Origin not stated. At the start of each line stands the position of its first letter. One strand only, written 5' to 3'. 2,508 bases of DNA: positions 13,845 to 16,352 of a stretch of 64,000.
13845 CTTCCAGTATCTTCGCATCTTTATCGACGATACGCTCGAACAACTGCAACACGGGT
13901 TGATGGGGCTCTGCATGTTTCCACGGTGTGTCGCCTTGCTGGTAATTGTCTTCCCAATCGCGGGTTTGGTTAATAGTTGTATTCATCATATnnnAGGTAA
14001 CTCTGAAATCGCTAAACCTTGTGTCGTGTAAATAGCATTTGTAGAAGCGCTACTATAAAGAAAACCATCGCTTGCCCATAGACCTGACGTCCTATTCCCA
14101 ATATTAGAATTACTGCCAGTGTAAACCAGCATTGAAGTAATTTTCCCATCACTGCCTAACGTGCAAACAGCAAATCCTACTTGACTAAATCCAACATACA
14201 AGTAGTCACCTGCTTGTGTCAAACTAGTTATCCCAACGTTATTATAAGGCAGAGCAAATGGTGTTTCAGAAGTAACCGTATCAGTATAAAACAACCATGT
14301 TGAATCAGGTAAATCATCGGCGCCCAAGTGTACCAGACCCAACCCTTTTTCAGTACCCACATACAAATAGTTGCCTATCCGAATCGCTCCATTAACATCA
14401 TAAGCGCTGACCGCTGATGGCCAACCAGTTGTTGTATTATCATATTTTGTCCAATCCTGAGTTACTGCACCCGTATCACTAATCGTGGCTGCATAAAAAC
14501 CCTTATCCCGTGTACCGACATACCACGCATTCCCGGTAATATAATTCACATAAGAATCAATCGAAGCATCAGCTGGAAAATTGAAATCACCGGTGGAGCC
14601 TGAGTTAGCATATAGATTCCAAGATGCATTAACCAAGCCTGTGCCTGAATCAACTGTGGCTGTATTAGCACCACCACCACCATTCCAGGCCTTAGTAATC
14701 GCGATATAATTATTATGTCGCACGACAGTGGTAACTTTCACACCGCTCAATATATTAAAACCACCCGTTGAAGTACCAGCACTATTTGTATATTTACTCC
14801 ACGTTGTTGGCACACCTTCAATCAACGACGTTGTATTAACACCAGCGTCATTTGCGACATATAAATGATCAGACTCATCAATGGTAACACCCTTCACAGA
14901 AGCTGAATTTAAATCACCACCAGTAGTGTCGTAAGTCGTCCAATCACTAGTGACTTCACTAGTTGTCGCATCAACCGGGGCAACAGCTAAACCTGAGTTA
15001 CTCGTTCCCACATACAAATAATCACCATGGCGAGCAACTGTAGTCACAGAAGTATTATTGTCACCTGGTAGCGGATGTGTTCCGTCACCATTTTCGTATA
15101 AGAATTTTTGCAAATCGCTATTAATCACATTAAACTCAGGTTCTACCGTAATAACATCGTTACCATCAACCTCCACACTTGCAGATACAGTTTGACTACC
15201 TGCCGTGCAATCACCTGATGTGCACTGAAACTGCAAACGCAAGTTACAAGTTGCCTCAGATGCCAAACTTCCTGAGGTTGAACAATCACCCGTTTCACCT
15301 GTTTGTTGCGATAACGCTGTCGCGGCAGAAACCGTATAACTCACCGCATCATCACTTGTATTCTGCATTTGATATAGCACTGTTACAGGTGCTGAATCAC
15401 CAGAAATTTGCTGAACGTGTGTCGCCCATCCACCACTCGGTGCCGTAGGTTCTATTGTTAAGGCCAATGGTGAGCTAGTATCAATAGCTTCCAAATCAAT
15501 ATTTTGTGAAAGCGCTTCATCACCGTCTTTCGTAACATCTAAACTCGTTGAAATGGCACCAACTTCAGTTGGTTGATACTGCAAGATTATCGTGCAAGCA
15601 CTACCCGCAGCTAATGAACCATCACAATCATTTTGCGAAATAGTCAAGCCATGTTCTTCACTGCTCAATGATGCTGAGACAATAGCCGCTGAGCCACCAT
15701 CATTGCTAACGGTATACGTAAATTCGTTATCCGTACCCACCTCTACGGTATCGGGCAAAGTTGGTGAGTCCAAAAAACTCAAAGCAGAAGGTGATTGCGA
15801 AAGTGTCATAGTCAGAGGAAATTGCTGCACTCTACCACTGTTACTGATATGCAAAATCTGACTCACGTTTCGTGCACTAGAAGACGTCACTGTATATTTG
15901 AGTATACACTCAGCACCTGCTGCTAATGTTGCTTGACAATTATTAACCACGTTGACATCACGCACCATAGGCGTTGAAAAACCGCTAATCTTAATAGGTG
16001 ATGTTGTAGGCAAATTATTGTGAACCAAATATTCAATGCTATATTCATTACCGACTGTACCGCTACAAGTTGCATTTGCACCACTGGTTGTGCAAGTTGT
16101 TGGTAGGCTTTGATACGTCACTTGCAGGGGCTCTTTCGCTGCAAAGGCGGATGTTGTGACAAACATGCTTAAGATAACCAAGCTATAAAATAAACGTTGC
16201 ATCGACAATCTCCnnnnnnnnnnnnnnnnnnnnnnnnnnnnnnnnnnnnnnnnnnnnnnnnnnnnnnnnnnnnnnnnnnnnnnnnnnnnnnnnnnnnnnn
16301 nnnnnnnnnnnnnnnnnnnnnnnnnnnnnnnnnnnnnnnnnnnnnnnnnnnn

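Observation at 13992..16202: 736-aa secreted protein with three Cys-pair Ig-like domains and a C-terminal Reg_prop-type 7-bladed propeller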

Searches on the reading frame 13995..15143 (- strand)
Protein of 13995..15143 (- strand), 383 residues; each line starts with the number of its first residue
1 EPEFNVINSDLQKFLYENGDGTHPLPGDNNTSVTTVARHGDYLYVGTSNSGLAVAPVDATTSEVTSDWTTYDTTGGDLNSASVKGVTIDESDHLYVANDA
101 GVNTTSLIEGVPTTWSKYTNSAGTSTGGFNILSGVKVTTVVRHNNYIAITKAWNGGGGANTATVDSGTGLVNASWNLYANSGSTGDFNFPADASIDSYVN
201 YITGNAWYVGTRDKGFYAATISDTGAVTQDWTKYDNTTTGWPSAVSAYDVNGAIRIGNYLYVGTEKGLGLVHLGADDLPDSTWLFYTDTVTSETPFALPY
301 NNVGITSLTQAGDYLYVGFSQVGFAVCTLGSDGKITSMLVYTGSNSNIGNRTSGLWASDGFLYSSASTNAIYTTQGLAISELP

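Call 14: search_protein_families(library=pfam, proteins=[window:13995-15143:-], max_evalue=10)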
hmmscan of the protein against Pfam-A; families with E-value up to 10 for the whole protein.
window:13995-15143:- (383 aa): 3 families
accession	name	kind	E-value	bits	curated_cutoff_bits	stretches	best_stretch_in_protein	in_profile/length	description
PF08309.17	LVIVD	-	0.0011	18.6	20.2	1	36-54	7-25/42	LVIVD repeat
PF01149.29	Fapy_DNA_glyco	-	0.093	13.8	25.5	0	296-336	43-83/117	Formamidopyrimidine-DNA glycosylase N-terminal domain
PF06688.16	DUF1187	-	0.32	11.8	20.7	0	110-140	12-42/61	Protein of unknown function (DUF1187)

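Call 20: search_protein_representatives(protein=window:13995-15143:-)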
Query: 383 residues. Proteins with E-value up to 0.001 (for the whole library): 2; up to 1e-10: 2; up to 1e-30: 1. The best 2 are listed.
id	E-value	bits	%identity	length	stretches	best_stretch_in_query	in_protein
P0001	9.6e-248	838.0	100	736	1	1-383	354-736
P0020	2.6e-20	89.4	29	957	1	10-351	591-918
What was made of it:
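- P0020 is the only homologue of the propeller among 1.84 billion representatives (call 20).
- Tried and rejected: Negative results from it are therefore weak, and only the exhaustive phmmer run (call 20) counts as a real census of the propeller.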

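Call 22: search_protein_families(library=pfam, proteins=[P0020], max_evalue=1)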
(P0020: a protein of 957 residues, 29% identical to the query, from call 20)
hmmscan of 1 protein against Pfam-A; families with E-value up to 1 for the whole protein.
P0020 (957 aa): 1 family
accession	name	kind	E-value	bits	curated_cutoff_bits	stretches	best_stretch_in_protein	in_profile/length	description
PF22544.2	HYDIN_VesB_CFA65-like_Ig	-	0.0029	18.2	25.5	0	157-232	24-95/100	HYDIN/CFA65/VesB-like, Ig-like domain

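Call 23: find_encoding_contigs(protein=P0020, flank=10000)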
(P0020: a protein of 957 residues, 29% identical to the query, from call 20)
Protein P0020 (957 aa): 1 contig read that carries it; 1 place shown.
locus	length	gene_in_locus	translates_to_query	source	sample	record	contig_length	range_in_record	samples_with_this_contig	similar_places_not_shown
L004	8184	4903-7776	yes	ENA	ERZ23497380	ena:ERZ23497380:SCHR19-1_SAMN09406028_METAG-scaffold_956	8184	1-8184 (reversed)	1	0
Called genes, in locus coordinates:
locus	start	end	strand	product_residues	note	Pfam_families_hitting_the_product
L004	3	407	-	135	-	?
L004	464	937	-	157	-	PF00885:DMRL_synthase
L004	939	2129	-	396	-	PF00926:DHBP_synthase, PF00925:GTP_cyclohydro2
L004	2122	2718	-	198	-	PF00677:Lum_binding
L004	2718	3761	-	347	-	PF00383:dCMP_cyt_deam_1, PF14437:MafB19-deam (weak), PF01872:RibD_C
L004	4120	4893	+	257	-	PF13505:OMP_b-brl, PF02462:Opacity (weak)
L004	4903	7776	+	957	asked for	-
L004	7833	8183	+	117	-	?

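Call 27: find_homologous_proteins(query=A1, max_evalue=0.1)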
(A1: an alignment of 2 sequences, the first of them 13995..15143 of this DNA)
Query A1 (2 sequences): 8000 candidates shared short words with the query, none scored E <= 0.1.
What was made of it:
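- Tried and rejected: The profile of the two propellers against the word-indexed 5.8-billion collection scored nothing (call 27).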

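Call 28: find_related_loci(query=A1, collection=metagenome_contigs, flank=10000)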
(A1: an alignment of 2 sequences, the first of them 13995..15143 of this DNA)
Query A1 (383 aa) in metagenome_contigs; peptide patterns used: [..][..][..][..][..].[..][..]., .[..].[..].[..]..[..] (x = any residue, [..] = any of these).
464 stretches matched a pattern, but none encodes a relative of the query by tblastn (E <= 1e-3).
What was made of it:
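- Tried and rejected: The JGI metagenome scan with the propeller alignment found nothing (call 28).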

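Call 52: predict_structure(alignment_id=A1)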
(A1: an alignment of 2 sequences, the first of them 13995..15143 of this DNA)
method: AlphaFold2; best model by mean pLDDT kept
length: 383 residues; sequences in the alignment: 2
mean_pLDDT: 58.5   pTM: 0.63
mean pLDDT of the five models: 58.5, 57.7, 55.5, 54.8, 44.2
residues with pLDDT >= 90: 3; 70-90: 127; 50-70: 123; < 50: 130
segments of 3 or more residues with pLDDT < 50: 1-15, 75-79, 119-136, 151-186, 194-197, 291-294, 305-307, 343-383
pLDDT, mean of each block of 10 residues (from residue 1): 29 47 66 68 77 78 77 51 68 71 77 69 36 45 53 38 34 37 43 52 77 73 66 80 59 80 78 88 72 51 51 65 67 75 42 34 28 28 34
secondary structure, 60 per line:
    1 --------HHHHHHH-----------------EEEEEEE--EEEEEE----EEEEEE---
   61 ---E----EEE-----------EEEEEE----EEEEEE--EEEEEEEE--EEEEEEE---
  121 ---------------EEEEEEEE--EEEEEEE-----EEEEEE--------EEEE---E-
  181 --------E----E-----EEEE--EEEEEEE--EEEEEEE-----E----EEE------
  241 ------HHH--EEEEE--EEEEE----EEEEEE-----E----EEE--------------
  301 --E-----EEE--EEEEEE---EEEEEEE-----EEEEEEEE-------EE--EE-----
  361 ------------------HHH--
elements in order: H9-15 E33-39 E42-47 E52-57 E69-71 E83-88 E93-98 E101-108 E111-117 E136-143 E146-152 E158-163 E172-175 E200-203 E206-212 E215-221 E232-234 E252-256 E259-263 E268-273 E284-286 E309-311 E314-319 E323-329 E335-342
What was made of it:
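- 15066..15128 (-): Linker (residues 359-379) with a short predicted helix. It could supply a closing strand of the propeller. AlphaFold model secondary structure (call 52).
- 14091..15065 (-): Six beta-propeller blades (residues 380-704) of about 53 aa each. Motif: V..i - g.YLYVGT - GL.v - W..Y. AlphaFold model with pTM 0.63 and six four-stranded sheets (call 52).
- On Reg_prop (Pfam PF07494, two-component regulator propeller): The model is of moderate quality only (pLDDT 58.5, pTM 0.63; call 52).
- AlphaFold model with pTM 0.63 and six four-stranded blades (call 52).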

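Call 56: fold_search(model_id=the predicted structure, library=pdb)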
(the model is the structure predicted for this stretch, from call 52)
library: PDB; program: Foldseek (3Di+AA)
matches with E <= 10: 1536; with E <= 0.001: 430
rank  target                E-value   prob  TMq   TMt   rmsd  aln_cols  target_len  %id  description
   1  4a2l_D                7.1e-08  1.00  0.25  0.14  20.4       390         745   16  Structure of the periplasmic domain of the heparin and heparan sulphate sensing hybrid two component system BT4663 in  (released 2012-05-02)
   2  4a2m_B                1.2e-07  1.00  0.44  0.25  13.8       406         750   12  Structure of the periplasmic domain of the heparin and heparan sulphate sensing hybrid two component system BT4663 in  (released 2012-05-02)
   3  4a2l_E                1.9e-07  1.00  0.27  0.15  20.5       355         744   14  Structure of the periplasmic domain of the heparin and heparan sulphate sensing hybrid two component system BT4663 in  (released 2012-05-02)
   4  8pz2_B                3.1e-07  1.00  0.47  0.48   8.5       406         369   12  Wait Complex: Lateral open BAM bound Extended SurA (released 2024-09-25)
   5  4a2l_B                4.6e-07  1.00  0.45  0.25  14.1       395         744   12  Structure of the periplasmic domain of the heparin and heparan sulphate sensing hybrid two component system BT4663 in  (released 2012-05-02)
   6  9a3d_MODEL_1_A        5.1e-07  1.00  0.44  0.44   8.0       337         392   13  Model of E. coli BamB by in-cell photo-crosslinking MS and deep learning (released 2023-02-24)
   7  4a2l_C                5.4e-07  1.00  0.43  0.24  13.9       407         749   12  Structure of the periplasmic domain of the heparin and heparan sulphate sensing hybrid two component system BT4663 in  (released 2012-05-02)
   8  4a2m_C                5.4e-07  1.00  0.27  0.16  20.1       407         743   14  Structure of the periplasmic domain of the heparin and heparan sulphate sensing hybrid two component system BT4663 in  (released 2012-05-02)
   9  8qpv_B                6.0e-07  1.00  0.44  0.46   8.4       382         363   12  Handover Complex: BAM bound OmpX and extended SurA (released 2024-09-25)
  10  4a2l_A                6.6e-07  1.00  0.28  0.15  20.6       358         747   14  Structure of the periplasmic domain of the heparin and heparan sulphate sensing hybrid two component system BT4663 in  (released 2012-05-02)
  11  4qrj_A                6.9e-07  1.00  0.47  0.51   9.0       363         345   15  Crystal structure of a putative 6-phosphogluconolactonase (BACUNI_04672) from Bacteroides uniformis ATCC 8492 at 2.20  (released 2014-07-23)
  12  4qrj_B                9.4e-07  1.00  0.49  0.54   9.0       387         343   14  Crystal structure of a putative 6-phosphogluconolactonase (BACUNI_04672) from Bacteroides uniformis ATCC 8492 at 2.20  (released 2014-07-23)
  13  4a2l_F                1.2e-06  1.00  0.25  0.14  21.1       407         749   14  Structure of the periplasmic domain of the heparin and heparan sulphate sensing hybrid two component system BT4663 in  (released 2012-05-02)
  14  7t1z_B                1.2e-06  1.00  0.41  0.37   7.6       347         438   10  Structure of the Fbw7-Skp1-MycNdegron complex (released 2022-02-16)
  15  9hg9_B                2.5e-06  1.00  0.39  0.41  10.7       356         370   14  BAM-SurA-darobactin complex in the swing-in state (released 2025-04-16)
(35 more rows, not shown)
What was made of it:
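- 14091..15065 (-): 430 Foldseek hits at E<=1e-3; every hit in the list shown is a beta-propeller (call 56).
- On Reg_prop (Pfam PF07494, two-component regulator propeller): The top Foldseek hits are 4A2L/4A2M (E 7e-8), and 3OTT is also hit (call 56).
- Every Foldseek hit in the list shown is a propeller, led by BT4663 at E 7e-8 (call 56). BamB propellers are among the best Foldseek hits, at E 3e-7 and TMq 0.44-0.47 (call 56). Lactonase-like seven-bladed propellers are among the fold hits (4qrj, call 56).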

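Call 59: search_protein_families(library=pfam, proteins=[L004:7833-8183:+, L004:4120-4893:+], max_evalue=0.01)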
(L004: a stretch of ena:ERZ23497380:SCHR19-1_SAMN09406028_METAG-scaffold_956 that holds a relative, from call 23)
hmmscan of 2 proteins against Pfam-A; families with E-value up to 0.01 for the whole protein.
L004:7833-8183:+ (117 aa): 2 families
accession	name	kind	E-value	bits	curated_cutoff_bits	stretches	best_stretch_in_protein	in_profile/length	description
PF00083.30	Sugar_tr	-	3.6e-13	49.6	22.3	1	9-117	3-111/452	Sugar (and other) transporter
PF07690.21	MFS_1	-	5.5e-06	26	33.4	1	26-117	13-94/347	Major Facilitator Superfamily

L004:4120-4893:+ (257 aa): 5 families
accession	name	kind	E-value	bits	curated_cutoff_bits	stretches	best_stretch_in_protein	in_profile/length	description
PF13505.12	OMP_b-brl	-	4.1e-11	43.8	28.7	1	39-257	22-175/175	Outer membrane protein beta-barrel domain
PF02462.21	Opacity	-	7e-06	26.6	21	1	132-229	24-112/126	Opacity family porin protein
PF01617.23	Surface_Ag_2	-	0.0031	17.5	22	1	138-219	136-200/247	Surface antigen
PF01389.23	OmpA_membrane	-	0.0041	17.3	21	1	40-257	7-176/180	OmpA-like transmembrane domain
PF09411.16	PagL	-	0.0084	16.7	23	0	136-219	41-111/136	Lipid A 3-O-deacylase (PagL)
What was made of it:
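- Tried and rejected: The methyltransferase was rejected as part of the module, because it is absent beside P0020 (calls 23, 59).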

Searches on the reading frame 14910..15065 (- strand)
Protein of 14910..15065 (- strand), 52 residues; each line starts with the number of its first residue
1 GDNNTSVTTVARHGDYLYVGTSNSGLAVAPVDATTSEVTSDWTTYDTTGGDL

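Call 41: search_solved_structures(query=A2, max_evalue=10, show_alignments=3)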
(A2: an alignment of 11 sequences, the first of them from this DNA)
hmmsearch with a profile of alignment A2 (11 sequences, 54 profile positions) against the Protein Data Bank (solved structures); distinct sequences matched with E-value up to 10: 15.
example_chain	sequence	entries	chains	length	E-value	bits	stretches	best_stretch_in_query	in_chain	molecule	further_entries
4a2l_A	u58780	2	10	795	0.0015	21.5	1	7-31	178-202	TWO-COMPONENT SYSTEM SENSOR HISTIDINE KINASE/RESPONSE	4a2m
6jo5_3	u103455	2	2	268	0.019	18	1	4-26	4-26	Chlorophyll a-b binding protein, chloroplastic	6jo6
6ijj_3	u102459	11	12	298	0.024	17.6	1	4-26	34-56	Lhca3 | Chlorophyll a-b binding protein, chloroplastic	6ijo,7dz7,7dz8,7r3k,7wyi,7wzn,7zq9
9dbf_A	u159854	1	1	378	0.1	15.7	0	35-52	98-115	Tet4 Variant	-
9dbd_A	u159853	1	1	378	0.1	15.7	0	35-52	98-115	Tet4 Variant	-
8zvb_A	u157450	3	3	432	0.73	12.9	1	10-39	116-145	ShosT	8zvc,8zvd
9w2p_B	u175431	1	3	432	0.74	12.9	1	10-39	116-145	ShosT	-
9w2q_B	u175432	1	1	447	0.78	12.8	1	10-39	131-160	ShosT_PRPP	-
5lmz_A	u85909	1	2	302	1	12.4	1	12-37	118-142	Fluorinase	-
5b6i_A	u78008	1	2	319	1.1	12.3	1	12-37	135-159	Fluorinase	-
3puc_A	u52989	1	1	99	1.3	12.1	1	19-38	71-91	Titin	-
1rqp_A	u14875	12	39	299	1.4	12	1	11-36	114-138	5'-fluoro-5'-deoxyadenosine synthase | 5'-FLUORO-5'-DEOXY-ADENOSINE SYNTHASE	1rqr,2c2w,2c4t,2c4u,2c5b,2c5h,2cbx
2v7t_A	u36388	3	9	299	1.4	12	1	11-36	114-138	5'-FLUORO-5'-DEOXYADENOSINE SYNTHASE | 5'-FLUORO-5'-DEOXY ADENOSINE SYNTHETASE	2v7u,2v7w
2v7x_A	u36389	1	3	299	1.4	12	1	11-36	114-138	5'-FLUORO-5'-DEOXYADENOSINE SYNTHASE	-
9mgw_3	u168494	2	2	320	1.4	12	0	3-22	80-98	LHCA3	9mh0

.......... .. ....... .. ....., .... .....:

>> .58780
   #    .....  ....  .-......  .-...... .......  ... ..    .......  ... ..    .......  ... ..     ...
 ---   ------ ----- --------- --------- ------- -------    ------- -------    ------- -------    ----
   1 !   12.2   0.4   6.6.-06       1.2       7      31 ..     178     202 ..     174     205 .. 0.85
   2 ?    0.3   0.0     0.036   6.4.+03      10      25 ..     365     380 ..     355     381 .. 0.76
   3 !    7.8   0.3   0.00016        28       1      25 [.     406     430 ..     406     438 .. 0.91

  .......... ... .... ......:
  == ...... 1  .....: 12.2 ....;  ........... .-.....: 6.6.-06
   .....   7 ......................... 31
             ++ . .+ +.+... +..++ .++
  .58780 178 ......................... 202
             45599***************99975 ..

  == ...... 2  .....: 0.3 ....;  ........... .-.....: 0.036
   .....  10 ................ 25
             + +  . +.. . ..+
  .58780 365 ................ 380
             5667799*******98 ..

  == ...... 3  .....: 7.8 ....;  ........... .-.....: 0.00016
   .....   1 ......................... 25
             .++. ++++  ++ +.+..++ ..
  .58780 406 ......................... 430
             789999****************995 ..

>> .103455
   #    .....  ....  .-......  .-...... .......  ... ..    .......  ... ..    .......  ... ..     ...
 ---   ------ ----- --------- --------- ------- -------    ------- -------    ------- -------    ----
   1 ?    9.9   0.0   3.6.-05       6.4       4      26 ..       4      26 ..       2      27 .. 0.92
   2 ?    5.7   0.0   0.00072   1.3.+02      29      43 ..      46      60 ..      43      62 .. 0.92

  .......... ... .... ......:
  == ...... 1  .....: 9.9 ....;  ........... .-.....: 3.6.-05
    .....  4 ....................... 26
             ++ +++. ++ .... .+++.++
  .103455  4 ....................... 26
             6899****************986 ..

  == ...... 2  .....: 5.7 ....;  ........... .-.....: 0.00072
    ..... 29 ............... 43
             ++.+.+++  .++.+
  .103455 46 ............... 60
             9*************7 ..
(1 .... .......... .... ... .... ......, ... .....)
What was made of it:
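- Closest known: Reg_prop propellers of Bacteroides hybrid two-component sensors. Same: These proteins are the best PDB hit of the blade profile (E 0.0015; call 41) and the best Foldseek hit (E 7e-8; call 56).
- BT4663 is the best PDB match by both sequence profile and fold, and BT4673 is also a fold hit (calls 41, 56).
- On Reg_prop (Pfam PF07494, two-component regulator propeller): The blade profile's best PDB hit is 4a2l_A, E 0.0015 (call 41).
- The blade profile's best PDB hit is BT4663, E 0.0015 (call 41).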

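Call 65: search_protein_families(library=pfam, alignment_id=A2, max_evalue=10)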
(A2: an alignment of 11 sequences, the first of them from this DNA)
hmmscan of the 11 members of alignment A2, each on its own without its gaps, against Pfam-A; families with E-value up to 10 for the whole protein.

A. member 1, seq(52 aa): 1 family
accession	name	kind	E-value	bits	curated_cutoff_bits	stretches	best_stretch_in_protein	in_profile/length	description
PF08309.17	LVIVD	-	0.033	14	20.2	1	9-28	6-25/42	LVIVD repeat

B. families by the number of members that match (of 11 scanned): 2 families
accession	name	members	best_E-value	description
PF08309.17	LVIVD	2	0.033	LVIVD repeat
PF03698.18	UPF0180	1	0.19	Uncharacterised protein family (UPF0180)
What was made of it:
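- On LVIVD repeat (Pfam PF08309): Two of 11 blades match below threshold (call 65).
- Closest known: LVIVD repeat propellers. Same: Two of 11 blades match on their own (call 65).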

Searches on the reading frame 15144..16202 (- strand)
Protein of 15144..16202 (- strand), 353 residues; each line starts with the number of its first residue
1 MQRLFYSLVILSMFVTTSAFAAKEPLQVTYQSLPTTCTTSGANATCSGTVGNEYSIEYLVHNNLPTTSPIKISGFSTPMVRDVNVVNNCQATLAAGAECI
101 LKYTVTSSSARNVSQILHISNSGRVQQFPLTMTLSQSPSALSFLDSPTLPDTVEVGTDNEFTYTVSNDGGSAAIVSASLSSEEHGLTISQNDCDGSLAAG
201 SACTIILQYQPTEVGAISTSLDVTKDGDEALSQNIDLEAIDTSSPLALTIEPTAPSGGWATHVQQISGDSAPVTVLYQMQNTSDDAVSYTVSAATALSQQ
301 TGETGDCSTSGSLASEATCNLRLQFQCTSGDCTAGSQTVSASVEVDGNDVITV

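Call 14: search_protein_families(library=pfam, proteins=[window:15144-16202:-], max_evalue=10)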
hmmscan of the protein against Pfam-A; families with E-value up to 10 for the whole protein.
window:15144-16202:- (353 aa): 8 families
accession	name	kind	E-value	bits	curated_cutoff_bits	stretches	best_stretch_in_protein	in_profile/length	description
PF15780.11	ASH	-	1.4e-09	38.4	27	2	152-227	18-92/98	Abnormal spindle-like microcephaly-assoc'd, ASPM-SPD-2-Hydin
PF22544.2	HYDIN_VesB_CFA65-like_Ig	-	1.9e-05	25.2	25.5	1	153-235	15-95/100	HYDIN/CFA65/VesB-like, Ig-like domain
PF22073.2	Cep192_D4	-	3.2e-05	24.5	35.5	1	153-237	16-107/112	Cep192 domain 4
PF24771.2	Ig_CFAP74_1st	-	0.0019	19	29.2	1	50-123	15-88/97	CFAP74 first Ig-like domain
PF07610.17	DUF1573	-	0.013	15.9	26.1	1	152-230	12-88/98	Protein of unknown function (DUF1573)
PF07705.17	CARDB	-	0.028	15.1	22.7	1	148-227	10-85/101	CARDB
PF19912.4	DUF6385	-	0.12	12.9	26.8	1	159-187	6-34/82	Domain of unknown function (DUF6385)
PF06280.18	fn3_5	-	0.24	12.5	27.6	1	278-305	15-43/112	Fn3-like domain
